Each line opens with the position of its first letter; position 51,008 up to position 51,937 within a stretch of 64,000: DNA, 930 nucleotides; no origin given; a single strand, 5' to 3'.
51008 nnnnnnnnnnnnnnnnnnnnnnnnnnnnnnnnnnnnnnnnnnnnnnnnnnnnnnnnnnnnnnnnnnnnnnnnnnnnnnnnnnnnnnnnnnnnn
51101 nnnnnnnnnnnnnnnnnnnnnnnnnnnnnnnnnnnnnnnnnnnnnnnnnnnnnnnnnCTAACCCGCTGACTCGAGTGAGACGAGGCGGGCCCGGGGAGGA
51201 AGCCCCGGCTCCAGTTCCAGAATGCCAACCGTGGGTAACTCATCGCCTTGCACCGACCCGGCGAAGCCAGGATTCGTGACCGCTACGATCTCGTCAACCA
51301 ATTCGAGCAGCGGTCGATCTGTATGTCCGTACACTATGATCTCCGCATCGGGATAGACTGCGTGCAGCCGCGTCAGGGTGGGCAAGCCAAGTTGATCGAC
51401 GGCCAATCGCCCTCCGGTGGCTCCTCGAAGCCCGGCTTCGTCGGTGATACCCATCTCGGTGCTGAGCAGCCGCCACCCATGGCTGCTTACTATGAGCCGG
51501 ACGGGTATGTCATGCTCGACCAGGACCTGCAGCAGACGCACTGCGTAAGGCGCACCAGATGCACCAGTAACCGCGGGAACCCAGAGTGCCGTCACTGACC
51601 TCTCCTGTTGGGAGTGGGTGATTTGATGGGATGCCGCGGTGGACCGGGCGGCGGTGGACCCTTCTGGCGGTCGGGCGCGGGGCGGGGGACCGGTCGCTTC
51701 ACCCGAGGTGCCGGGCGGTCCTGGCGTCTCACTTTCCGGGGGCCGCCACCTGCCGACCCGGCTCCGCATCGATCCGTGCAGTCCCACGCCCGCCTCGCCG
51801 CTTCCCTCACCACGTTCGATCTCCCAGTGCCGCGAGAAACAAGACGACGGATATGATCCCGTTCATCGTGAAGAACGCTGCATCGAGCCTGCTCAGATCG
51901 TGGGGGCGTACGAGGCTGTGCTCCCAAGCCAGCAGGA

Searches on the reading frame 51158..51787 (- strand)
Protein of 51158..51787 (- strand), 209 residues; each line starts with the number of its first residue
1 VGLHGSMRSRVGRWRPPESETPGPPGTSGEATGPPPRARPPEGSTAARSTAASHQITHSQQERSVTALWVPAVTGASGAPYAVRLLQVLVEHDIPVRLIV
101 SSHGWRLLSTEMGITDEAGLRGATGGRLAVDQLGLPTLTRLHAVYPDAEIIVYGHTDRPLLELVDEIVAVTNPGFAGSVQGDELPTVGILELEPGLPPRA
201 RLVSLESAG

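Call 30: search_protein_families(library=pfam, proteins=[window:51158-51787:-], max_evalue=0.0001)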
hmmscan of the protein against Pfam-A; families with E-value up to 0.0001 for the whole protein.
window:51158-51787:- (209 aa): 1 family
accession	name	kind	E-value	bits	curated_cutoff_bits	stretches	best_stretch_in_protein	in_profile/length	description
PF02441.25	Flavoprotein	-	2.1e-05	24.6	22.7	1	71-113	5-46/162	Flavoprotein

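Call 46: search_protein_families(library=ncbifam, proteins=[window:51158-51787:-], max_evalue=0.00001)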
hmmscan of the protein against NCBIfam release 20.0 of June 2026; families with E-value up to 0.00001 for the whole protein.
window:51158-51787:- (209 aa): 2 families
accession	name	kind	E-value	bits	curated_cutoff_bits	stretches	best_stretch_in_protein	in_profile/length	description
NF004685.0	PRK06029.1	subfamily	3.1e-06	27.4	188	1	72-116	7-52/187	UbiX family flavin prenyltransferase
TIGR00421.1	ubiX_pad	subfamily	4.3e-06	26.6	108.9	1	70-117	3-50/181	UbiX family flavin prenyltransferase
